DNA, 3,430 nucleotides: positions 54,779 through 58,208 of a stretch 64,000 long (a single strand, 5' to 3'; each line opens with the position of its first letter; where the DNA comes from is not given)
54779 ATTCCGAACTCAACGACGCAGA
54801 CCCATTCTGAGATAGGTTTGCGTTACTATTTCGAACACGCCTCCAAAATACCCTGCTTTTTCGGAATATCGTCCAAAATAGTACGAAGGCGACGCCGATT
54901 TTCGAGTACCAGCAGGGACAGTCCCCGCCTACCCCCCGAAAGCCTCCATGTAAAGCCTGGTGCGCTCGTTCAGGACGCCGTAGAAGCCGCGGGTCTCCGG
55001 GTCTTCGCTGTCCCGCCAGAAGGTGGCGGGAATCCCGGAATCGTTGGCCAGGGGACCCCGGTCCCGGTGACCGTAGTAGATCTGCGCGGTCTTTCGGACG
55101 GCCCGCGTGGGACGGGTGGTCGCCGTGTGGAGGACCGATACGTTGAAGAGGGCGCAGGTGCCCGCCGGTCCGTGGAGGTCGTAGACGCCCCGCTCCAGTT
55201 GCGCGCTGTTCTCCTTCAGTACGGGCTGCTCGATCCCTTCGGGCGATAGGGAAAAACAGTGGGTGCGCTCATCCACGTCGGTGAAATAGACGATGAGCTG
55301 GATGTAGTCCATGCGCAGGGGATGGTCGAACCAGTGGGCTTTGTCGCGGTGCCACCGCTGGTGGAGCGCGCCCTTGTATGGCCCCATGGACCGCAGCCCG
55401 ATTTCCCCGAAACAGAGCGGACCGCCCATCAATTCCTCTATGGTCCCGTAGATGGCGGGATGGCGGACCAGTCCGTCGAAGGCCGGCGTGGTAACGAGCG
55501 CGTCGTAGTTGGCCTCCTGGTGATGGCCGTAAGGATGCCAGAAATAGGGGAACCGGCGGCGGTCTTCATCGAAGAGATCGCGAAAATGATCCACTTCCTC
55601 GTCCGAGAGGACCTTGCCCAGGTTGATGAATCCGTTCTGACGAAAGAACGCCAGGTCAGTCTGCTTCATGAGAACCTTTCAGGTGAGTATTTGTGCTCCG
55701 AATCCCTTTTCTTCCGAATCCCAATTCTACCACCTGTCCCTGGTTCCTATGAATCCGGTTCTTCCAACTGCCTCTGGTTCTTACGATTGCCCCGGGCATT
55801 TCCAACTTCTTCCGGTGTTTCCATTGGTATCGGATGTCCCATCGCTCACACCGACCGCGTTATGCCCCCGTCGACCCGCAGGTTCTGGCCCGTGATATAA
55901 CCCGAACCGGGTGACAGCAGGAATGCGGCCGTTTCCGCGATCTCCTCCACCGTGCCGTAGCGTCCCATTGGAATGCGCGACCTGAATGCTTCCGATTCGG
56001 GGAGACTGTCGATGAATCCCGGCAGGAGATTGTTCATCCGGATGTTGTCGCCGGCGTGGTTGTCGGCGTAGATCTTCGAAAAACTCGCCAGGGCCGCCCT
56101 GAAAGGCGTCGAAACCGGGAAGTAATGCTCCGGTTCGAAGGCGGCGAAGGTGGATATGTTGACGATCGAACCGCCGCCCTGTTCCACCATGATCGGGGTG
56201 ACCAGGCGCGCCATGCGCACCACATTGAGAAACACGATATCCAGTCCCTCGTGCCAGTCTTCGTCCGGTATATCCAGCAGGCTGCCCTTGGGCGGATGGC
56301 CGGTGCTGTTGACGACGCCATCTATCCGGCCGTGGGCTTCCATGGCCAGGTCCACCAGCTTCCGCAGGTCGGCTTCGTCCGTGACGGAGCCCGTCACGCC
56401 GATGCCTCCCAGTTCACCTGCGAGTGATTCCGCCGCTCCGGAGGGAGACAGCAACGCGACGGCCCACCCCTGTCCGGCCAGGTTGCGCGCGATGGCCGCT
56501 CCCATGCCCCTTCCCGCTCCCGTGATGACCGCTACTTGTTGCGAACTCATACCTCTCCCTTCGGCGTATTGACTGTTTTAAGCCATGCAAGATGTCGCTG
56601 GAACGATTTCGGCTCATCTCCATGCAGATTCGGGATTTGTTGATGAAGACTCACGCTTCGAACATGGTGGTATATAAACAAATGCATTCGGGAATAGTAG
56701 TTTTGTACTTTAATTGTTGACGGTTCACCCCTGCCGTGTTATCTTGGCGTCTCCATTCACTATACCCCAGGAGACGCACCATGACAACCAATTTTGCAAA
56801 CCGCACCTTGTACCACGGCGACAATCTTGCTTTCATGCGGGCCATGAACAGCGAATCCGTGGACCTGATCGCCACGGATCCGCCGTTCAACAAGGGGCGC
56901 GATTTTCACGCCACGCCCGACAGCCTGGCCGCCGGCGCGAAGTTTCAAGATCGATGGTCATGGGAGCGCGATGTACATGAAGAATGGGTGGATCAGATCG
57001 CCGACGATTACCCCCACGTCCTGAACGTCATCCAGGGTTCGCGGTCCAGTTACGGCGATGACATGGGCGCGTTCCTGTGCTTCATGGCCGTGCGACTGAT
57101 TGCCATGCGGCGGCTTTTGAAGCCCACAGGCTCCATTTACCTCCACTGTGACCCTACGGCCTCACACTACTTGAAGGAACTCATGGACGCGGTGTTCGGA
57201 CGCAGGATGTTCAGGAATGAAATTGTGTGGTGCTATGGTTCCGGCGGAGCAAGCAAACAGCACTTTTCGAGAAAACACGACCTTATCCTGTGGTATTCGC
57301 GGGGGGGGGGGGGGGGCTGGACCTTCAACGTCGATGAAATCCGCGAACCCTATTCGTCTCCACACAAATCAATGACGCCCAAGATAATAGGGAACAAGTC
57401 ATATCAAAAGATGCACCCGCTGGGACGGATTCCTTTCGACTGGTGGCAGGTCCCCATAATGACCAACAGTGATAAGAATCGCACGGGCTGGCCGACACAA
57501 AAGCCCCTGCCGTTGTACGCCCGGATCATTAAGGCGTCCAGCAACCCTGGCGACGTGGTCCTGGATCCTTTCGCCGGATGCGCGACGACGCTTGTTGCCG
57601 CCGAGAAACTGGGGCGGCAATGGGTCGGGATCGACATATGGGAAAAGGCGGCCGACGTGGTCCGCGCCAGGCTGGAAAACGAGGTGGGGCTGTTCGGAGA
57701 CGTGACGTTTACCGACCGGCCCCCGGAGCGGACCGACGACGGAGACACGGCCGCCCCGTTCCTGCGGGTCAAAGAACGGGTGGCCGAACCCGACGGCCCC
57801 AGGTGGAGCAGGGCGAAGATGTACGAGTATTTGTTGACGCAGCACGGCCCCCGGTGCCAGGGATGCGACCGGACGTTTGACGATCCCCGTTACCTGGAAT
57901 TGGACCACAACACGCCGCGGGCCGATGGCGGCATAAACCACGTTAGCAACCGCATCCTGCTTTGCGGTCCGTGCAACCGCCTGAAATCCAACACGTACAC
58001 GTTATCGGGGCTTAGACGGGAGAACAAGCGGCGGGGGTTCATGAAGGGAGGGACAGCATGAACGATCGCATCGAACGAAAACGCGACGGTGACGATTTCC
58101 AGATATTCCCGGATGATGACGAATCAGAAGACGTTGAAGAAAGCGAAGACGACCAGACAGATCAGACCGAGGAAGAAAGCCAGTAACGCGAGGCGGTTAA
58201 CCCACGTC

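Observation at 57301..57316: G16 homopolymer inside the methyltransferase-HNH ORF: candidate phase-variable switch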

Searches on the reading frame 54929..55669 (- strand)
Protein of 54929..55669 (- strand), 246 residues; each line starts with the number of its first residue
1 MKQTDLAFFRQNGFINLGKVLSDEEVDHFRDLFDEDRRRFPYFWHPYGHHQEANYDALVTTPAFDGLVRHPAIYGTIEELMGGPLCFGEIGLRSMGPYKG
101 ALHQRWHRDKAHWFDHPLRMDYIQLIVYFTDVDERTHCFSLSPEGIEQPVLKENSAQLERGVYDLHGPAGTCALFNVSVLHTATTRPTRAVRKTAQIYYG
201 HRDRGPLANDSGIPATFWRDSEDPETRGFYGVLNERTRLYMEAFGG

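Call 24: find_encoding_contigs(protein=window:54929-55669:-, flank=10000, max_places=10)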
Protein window:54929-55669:- (246 aa): 5 contigs read that carry it; 4 places shown.
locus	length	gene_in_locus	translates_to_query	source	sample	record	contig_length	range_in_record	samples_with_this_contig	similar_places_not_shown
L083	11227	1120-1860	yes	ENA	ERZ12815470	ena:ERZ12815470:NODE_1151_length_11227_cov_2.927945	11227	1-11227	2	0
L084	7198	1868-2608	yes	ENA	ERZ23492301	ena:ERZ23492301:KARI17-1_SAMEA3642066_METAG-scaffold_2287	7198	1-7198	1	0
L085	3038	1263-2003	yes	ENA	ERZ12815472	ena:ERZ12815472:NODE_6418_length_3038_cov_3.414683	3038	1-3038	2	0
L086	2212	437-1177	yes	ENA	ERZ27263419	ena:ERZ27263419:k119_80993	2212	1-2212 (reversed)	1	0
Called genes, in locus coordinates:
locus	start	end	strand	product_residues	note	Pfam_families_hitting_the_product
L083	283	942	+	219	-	PF00106:adh_short, PF13561:adh_short_C2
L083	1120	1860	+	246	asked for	PF05721:PhyH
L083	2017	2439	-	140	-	PF01502:PRA-CH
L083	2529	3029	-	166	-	PF05721:PhyH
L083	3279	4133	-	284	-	PF01738:DLH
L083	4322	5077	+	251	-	PF03328:HpcH_HpaI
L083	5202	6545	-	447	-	PF00815:Histidinol_dh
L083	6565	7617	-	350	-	PF17396:DUF1611_N, PF07755:DUF1611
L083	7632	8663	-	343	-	PF01408:GFO_IDH_MocA, PF22725:GFO_IDH_MocA_C3, PF02894:GFO_IDH_MocA_C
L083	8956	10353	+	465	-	PF00884:Sulfatase, PF01663:Phosphodiest (weak), PF16347:SGSH_C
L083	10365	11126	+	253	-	PF01261:AP_endonuc_2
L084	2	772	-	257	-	PF01555:N6_N4_Mtase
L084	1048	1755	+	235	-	PF00106:adh_short, PF13561:adh_short_C2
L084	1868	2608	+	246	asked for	PF05721:PhyH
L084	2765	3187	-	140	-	PF01502:PRA-CH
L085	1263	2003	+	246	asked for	PF05721:PhyH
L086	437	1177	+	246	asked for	PF05721:PhyH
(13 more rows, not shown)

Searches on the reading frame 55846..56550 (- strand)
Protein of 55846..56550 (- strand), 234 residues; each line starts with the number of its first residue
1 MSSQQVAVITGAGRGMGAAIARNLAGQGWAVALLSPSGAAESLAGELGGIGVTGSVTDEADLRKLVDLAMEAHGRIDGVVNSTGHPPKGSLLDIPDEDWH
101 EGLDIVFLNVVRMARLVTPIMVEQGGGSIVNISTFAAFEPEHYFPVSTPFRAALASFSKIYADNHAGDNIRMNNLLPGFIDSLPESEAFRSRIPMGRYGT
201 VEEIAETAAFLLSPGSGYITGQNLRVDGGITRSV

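Call 17: find_encoding_contigs(protein=window:55846-56550:-, flank=8000, max_places=10)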
Protein window:55846-56550:- (234 aa): 3 contigs read that carry it; 2 places shown.
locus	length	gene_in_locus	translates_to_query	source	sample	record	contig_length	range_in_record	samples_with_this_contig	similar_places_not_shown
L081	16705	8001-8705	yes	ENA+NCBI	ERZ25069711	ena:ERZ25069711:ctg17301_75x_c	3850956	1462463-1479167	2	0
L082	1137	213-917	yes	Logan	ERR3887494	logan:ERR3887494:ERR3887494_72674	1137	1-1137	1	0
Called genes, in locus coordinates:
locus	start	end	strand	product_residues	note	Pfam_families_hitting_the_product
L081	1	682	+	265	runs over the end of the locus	PF00497:SBP_bac_3, PF10613:Lig_chan-Glu_bd (faint)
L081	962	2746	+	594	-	PF06418:CTP_synth_N, PF00117:GATase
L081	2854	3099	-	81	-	PF01649:Ribosomal_S20p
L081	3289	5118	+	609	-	PF00633:HHH (faint), PF01541:GIY-YIG, PF27096:UvrC_M, PF02151:UVR, PF22920:UvrC_RNaseH, PF08459:UvrC_RNaseH_dom, PF12826:HHH_2, PF14520:HHH_5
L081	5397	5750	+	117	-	PF02627:CMD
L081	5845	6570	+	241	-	PF13098:Thioredoxin_2 (faint), PF00578:AhpC-TSA, PF08534:Redoxin, PF00085:Thioredoxin (weak), PF13905:Thioredoxin_8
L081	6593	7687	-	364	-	PF02746:MR_MLE_N, PF13378:MR_MLE_C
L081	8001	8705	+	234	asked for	PF00106:adh_short, PF08659:KR (faint), PF13561:adh_short_C2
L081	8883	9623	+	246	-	PF05721:PhyH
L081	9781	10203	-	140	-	PF01502:PRA-CH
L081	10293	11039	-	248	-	PF05721:PhyH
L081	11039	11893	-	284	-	PF01738:DLH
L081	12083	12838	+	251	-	PF03328:HpcH_HpaI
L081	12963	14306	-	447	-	PF00815:Histidinol_dh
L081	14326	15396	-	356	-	PF17396:DUF1611_N, PF07755:DUF1611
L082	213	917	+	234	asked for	PF00106:adh_short, PF08659:KR (faint), PF13561:adh_short_C2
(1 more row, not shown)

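Call 23: list_cluster_members(proteins=[window:55846-56550:-, window:54929-55669:-, window:49158-50228:+, window:51716-52471:-, window:52660-53514:+, window:37733-40288:-, window:40585-42576:+, window:28782-31322:+])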
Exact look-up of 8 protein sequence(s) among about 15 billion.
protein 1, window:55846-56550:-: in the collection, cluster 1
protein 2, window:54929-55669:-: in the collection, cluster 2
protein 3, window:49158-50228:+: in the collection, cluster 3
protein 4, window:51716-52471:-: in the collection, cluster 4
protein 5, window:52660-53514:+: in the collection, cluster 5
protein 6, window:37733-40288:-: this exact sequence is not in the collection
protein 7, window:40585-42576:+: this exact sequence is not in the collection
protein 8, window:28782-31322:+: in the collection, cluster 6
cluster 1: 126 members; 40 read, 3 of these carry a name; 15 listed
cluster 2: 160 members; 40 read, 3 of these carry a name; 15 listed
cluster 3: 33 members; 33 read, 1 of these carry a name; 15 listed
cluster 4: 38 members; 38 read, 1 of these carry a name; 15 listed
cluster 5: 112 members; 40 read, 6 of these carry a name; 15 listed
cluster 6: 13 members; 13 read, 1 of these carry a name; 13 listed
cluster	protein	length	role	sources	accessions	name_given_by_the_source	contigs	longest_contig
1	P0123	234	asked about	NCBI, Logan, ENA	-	-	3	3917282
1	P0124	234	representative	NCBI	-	-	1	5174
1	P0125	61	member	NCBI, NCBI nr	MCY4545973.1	MAG: SDR family NAD(P)-dependent oxidoreductase, partial [Gemmatimonadetes bacterium] | SDR family NAD(P)-dependent oxidoreductase [Gemmatimonadota bacterium]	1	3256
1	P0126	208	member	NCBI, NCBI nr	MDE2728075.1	MAG: SDR family oxidoreductase, partial [Gemmatimonadota bacterium] | SDR family oxidoreductase [Gemmatimonadota bacterium]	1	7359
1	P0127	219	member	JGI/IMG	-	NAD(P)-dependent dehydrogenase (short-subunit alcohol dehydrogenase family)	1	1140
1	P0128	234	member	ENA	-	-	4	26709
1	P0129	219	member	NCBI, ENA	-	-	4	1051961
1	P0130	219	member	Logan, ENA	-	-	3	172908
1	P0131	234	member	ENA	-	-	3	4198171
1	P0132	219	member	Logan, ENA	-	-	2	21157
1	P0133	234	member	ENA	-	-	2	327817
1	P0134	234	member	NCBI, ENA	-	-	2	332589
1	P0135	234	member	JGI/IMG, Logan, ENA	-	-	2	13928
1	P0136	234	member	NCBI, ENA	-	-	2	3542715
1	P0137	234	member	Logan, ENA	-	-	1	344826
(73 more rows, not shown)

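Call 26: find_encoding_contigs(protein=P0131, flank=6000, max_places=10)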
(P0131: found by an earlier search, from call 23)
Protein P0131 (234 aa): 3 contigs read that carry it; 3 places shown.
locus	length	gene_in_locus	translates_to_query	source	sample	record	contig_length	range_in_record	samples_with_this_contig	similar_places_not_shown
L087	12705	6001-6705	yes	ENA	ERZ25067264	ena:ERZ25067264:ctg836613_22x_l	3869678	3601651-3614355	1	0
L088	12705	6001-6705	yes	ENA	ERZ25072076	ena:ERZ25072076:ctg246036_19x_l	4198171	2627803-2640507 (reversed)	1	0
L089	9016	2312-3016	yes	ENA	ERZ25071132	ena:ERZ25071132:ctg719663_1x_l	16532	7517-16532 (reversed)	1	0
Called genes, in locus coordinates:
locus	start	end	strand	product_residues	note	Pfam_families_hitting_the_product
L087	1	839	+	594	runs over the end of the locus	PF06418:CTP_synth_N, PF00117:GATase, PF07722:Peptidase_C26 (weak)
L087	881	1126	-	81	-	PF01649:Ribosomal_S20p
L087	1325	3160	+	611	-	PF01541:GIY-YIG, PF27096:UvrC_M, PF02151:UVR, PF22920:UvrC_RNaseH, PF00633:HHH (faint), PF08459:UvrC_RNaseH_dom, PF12826:HHH_2 (weak), PF14520:HHH_5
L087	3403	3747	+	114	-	PF02627:CMD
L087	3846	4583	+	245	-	PF00578:AhpC-TSA, PF08534:Redoxin, PF00085:Thioredoxin (weak), PF13098:Thioredoxin_2 (weak), PF13905:Thioredoxin_8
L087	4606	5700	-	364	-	PF02746:MR_MLE_N, PF13378:MR_MLE_C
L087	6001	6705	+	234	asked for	PF00106:adh_short, PF13561:adh_short_C2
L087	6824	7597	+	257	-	PF05721:PhyH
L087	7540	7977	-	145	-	PF01502:PRA-CH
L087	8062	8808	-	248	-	PF05721:PhyH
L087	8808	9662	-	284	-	PF01738:DLH, PF12146:Hydrolase_4 (faint)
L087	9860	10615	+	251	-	PF03328:HpcH_HpaI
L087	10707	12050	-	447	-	PF00815:Histidinol_dh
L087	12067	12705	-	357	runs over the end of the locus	PF17396:DUF1611_N, PF07755:DUF1611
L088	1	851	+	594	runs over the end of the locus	PF06418:CTP_synth_N, PF00117:GATase, PF07722:Peptidase_C26 (weak)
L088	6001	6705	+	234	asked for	PF00106:adh_short, PF13561:adh_short_C2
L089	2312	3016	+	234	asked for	PF00106:adh_short, PF13561:adh_short_C2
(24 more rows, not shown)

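Call 27: find_encoding_contigs(protein=P0136, flank=6000, max_places=10)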
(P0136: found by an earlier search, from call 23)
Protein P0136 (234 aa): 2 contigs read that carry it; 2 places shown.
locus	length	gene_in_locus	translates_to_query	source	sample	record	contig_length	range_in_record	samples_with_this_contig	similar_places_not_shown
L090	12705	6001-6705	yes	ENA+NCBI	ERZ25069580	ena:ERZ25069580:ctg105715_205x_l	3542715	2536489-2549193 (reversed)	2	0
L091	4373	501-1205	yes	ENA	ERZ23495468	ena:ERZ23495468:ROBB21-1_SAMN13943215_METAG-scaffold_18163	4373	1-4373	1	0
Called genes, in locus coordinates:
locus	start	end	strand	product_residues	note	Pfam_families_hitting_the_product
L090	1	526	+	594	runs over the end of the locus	PF06418:CTP_synth_N, PF00117:GATase, PF07722:Peptidase_C26 (weak)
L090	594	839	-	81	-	PF01649:Ribosomal_S20p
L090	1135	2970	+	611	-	PF01541:GIY-YIG, PF27096:UvrC_M, PF02151:UVR, PF22920:UvrC_RNaseH, PF08459:UvrC_RNaseH_dom, PF00633:HHH (faint), PF14520:HHH_5, PF12826:HHH_2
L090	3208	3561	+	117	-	PF02627:CMD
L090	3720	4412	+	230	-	PF13098:Thioredoxin_2 (faint), PF00578:AhpC-TSA, PF08534:Redoxin, PF00085:Thioredoxin (weak), PF13905:Thioredoxin_8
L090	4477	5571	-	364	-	PF02746:MR_MLE_N, PF13378:MR_MLE_C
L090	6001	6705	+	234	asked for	PF00106:adh_short, PF13561:adh_short_C2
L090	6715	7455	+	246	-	PF05721:PhyH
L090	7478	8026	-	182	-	PF01909:NTP_transf_2, PF18765:Polbeta, PF01934:HepT-like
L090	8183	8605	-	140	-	PF01502:PRA-CH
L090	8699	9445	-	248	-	PF05721:PhyH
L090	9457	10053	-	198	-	PF09517:RE_Eco29kI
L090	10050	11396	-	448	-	PF01555:N6_N4_Mtase (weak)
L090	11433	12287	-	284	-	PF01738:DLH, PF00326:Peptidase_S9 (faint)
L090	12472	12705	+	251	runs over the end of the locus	PF03328:HpcH_HpaI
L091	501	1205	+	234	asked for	PF00106:adh_short, PF13561:adh_short_C2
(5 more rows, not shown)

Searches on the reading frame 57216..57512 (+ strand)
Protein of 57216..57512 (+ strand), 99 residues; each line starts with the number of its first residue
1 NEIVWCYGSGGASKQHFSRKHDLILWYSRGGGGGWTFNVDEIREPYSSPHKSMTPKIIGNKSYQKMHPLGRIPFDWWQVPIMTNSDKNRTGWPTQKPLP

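Call 21: find_homologous_proteins(query=window:57216-57512:+, max_evalue=0.00001)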
Query seq(99 aa) (99 aa): 2 proteins with E <= 0.00001 among 2 candidates.
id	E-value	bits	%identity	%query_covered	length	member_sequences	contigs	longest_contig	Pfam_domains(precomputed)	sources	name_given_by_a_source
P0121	1.4e-13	69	39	98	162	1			PF01555.25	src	-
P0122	4.2e-13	68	46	98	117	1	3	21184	PF01555.25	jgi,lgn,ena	-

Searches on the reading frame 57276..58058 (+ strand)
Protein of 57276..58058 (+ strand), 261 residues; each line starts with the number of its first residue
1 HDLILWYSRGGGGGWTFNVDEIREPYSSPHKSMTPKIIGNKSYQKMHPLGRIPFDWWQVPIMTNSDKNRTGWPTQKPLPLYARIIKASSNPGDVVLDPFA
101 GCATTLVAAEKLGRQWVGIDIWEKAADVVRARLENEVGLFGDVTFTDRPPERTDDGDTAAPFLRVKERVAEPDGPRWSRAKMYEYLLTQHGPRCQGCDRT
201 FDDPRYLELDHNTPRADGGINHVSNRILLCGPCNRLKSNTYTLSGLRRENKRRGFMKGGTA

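Call 40: find_homologous_proteins(query=window:57276-58058:+, max_evalue=1e-20)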
Query seq(261 aa) (261 aa): 3277 proteins with E <= 1e-20 among 4204 candidates; the best 120 are listed.
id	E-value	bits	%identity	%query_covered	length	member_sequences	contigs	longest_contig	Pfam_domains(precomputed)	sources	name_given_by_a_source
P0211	3.6e-158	544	100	88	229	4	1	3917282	PF01844.30,PF01555.25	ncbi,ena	-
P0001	7.6e-134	464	72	98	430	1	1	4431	PF01844.30,PF14279.13,PF01555.25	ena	-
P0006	2.2e-125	436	72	98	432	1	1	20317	PF01844.30,PF01555.25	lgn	-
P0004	2.7e-122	426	73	98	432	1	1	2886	PF01844.30,PF01555.25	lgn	-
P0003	1.7e-119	417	72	98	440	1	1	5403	PF01844.30,PF01555.25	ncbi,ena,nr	ncbi:MAG: hypothetical protein F4Z29_06680 [Gemmatimonadetes bacterium]|nr:hypothetical protein [Gem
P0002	2.8e-118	413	70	92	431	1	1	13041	PF01844.30,PF01555.25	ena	-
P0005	5.7e-116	405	69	98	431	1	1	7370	PF01844.30,PF01555.25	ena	-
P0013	1.2e-115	404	69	98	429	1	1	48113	PF01844.30,PF01555.25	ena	-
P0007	2.5e-115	403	68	99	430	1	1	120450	PF01844.30,PF01555.25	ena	-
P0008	2.2e-114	400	68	99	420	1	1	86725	PF01844.30,PF01555.25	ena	-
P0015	5.6e-114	399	67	98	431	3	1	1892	PF01844.30,PF01555.25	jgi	-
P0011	1.3e-113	397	65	99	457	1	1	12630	PF01844.30,PF01555.25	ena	-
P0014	1.3e-112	394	68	100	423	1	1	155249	PF01844.30,PF01555.25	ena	-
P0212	6.6e-111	389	66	98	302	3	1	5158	PF01844.30,PF01555.25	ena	-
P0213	2.6e-110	387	65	98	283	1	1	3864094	PF01844.30,PF01555.25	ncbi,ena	-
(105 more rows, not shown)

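Call 41: find_encoding_contigs(protein=P0211, flank=5000, max_places=10)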
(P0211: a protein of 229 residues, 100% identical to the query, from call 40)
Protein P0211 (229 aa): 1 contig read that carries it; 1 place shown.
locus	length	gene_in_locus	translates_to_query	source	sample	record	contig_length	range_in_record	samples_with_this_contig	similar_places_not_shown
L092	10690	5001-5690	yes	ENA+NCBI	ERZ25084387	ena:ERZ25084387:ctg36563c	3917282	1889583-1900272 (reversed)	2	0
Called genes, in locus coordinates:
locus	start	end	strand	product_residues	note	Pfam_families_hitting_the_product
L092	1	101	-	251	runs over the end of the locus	PF03328:HpcH_HpaI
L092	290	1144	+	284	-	PF01738:DLH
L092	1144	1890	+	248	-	PF05721:PhyH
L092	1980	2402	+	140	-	PF01502:PRA-CH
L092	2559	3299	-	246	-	PF05721:PhyH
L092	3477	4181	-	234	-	PF00106:adh_short, PF08659:KR (faint), PF13561:adh_short_C2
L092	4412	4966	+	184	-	PF01555:N6_N4_Mtase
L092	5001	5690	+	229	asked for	PF01555:N6_N4_Mtase, PF01844:HNH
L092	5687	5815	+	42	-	-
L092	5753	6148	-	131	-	-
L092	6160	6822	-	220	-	PF12760:Zn_ribbon_IS1595, PF12762:DDE_Tnp_IS1595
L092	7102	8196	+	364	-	PF02746:MR_MLE_N, PF13378:MR_MLE_C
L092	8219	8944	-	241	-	PF13098:Thioredoxin_2 (faint), PF00578:AhpC-TSA, PF08534:Redoxin, PF00085:Thioredoxin (weak), PF13905:Thioredoxin_8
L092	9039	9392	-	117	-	PF02627:CMD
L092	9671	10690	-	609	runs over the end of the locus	PF00633:HHH (faint), PF01541:GIY-YIG, PF27096:UvrC_M, PF02151:UVR, PF22920:UvrC_RNaseH, PF08459:UvrC_RNaseH_dom, PF12826:HHH_2, PF14520:HHH_5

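Call 42: list_cluster_members(proteins=[P0211])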
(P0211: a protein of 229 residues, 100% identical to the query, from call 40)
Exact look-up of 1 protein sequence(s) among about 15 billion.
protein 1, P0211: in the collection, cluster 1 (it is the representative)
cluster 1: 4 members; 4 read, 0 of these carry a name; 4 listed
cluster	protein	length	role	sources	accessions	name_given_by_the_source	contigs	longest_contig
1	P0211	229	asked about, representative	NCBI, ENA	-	-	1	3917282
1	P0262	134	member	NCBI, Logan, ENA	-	-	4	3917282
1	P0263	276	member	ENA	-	-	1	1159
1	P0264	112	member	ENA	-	-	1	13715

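Call 46: find_encoding_contigs(protein=P0262, flank=4000, max_places=10)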
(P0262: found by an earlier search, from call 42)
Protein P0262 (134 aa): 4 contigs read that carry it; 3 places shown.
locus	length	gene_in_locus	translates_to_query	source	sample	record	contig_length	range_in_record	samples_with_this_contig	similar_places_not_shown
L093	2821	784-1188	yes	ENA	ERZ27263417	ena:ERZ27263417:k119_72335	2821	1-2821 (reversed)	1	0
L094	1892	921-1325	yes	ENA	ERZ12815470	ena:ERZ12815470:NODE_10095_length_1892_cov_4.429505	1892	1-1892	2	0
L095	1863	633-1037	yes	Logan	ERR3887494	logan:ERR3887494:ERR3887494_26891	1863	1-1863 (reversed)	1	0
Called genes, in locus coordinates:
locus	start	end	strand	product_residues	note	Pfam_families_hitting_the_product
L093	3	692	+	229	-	?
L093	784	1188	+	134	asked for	PF01844:HNH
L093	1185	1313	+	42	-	-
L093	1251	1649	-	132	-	-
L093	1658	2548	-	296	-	PF12760:Zn_ribbon_IS1595, PF12762:DDE_Tnp_IS1595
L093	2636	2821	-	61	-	?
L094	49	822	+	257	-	PF01555:N6_N4_Mtase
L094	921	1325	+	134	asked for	PF01844:HNH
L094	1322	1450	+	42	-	-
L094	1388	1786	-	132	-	-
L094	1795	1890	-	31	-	?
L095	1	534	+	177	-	?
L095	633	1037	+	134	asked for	PF01844:HNH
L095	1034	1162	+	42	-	-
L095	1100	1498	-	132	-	-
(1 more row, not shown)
